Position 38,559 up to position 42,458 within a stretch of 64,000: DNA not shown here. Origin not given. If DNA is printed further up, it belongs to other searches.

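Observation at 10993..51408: Shared proline-rich N-termini, four starting MP[ED]xP, on about ten signal-less proteins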

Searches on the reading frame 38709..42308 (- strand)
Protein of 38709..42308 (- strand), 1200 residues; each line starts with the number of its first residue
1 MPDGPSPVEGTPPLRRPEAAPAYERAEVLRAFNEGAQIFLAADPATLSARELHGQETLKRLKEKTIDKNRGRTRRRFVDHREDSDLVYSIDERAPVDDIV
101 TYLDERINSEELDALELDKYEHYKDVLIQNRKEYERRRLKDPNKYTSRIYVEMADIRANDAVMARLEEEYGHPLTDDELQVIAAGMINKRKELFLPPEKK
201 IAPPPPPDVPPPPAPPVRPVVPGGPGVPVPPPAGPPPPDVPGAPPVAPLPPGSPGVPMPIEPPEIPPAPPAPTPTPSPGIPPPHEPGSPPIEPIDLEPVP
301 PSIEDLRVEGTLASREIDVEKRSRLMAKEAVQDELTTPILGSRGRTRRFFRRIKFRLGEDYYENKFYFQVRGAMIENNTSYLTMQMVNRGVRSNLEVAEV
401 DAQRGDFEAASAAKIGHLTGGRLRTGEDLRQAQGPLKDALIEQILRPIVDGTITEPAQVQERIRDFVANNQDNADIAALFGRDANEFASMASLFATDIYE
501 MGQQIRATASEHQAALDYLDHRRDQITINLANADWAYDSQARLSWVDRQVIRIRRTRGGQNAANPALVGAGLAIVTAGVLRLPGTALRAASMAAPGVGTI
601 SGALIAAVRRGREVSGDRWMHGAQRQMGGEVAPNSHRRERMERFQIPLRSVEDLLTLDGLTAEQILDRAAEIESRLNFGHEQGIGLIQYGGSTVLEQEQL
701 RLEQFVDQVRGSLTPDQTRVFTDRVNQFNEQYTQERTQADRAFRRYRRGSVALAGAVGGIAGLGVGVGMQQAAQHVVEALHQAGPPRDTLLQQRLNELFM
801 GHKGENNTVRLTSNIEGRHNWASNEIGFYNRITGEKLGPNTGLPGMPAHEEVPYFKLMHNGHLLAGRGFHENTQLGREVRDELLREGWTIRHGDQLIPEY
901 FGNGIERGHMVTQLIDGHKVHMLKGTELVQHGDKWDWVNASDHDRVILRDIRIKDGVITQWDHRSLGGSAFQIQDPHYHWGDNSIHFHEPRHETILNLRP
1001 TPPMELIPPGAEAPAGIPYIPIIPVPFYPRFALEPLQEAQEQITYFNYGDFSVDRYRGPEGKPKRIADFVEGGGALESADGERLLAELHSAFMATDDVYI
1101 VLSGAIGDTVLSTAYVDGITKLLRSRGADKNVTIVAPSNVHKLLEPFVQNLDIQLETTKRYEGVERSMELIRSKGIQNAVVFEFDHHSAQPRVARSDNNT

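Call 66: search_protein_representatives(protein=window:38709-42308:-)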
Query: 1200 residues. Proteins with E-value up to 0.001 (for the whole library): 320; up to 1e-10: 157; up to 1e-30: 91. The best 150 are listed.
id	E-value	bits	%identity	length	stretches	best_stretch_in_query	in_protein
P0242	7.6e-101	355.1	36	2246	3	287-772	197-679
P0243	2.1e-95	337.1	35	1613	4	298-659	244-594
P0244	6.9e-93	328.8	35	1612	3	262-772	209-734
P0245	1.3e-88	314.6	36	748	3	266-656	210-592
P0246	4.8e-88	312.7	37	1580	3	6-661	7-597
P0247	3.5e-86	306.5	34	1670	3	300-772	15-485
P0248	5.4e-85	302.6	31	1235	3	17-659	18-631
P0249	2.8e-84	300.2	99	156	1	1-144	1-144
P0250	5.6e-84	299.3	32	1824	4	293-657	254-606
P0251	1.5e-83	297.8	33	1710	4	242-659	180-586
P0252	2.7e-76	273.8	34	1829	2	92-656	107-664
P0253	1.2e-75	271.7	36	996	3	298-659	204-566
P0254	8.6e-75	268.8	36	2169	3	7-659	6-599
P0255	1.2e-74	268.3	34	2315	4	231-670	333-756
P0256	1.9e-74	267.7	33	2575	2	263-804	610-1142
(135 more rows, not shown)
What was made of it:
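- G-family alignments extend to residues 4-17 of the query (call 66).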

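Call 79: search_protein_families(library=pfam, alignment_id=A4, max_evalue=0.00001)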
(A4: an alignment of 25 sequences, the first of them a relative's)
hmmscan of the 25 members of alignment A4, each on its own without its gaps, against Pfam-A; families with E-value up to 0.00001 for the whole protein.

A. member 1, P0242 (2246 aa): 3 families
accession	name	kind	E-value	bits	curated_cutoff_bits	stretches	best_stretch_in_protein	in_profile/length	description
PF00481.26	PP2C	-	1.4e-10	41.7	20.3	1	1424-1540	27-140/255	Protein phosphatase 2C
PF13672.11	PP2C_2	-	7e-09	36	24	1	1433-1634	26-190/209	Protein phosphatase 2C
PF01075.23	Glyco_transf_9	-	3e-06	27.2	22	1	1213-1321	102-202/247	Glycosyltransferase family 9 (heptosyltransferase)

B. families by the number of members that match (of 25 scanned): 6 families
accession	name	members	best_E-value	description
PF01075.23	Glyco_transf_9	8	1.7e-12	Glycosyltransferase family 9 (heptosyltransferase)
PF00481.26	PP2C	4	1.4e-10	Protein phosphatase 2C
PF13672.11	PP2C_2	4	7e-09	Protein phosphatase 2C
PF00069.31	Pkinase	2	1.7e-26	Protein kinase domain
PF07714.23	PK_Tyr_Ser-Thr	2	5.7e-17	Protein tyrosine and serine/threonine kinase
PF14531.12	Kinase-like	1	1.7e-07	Kinase-like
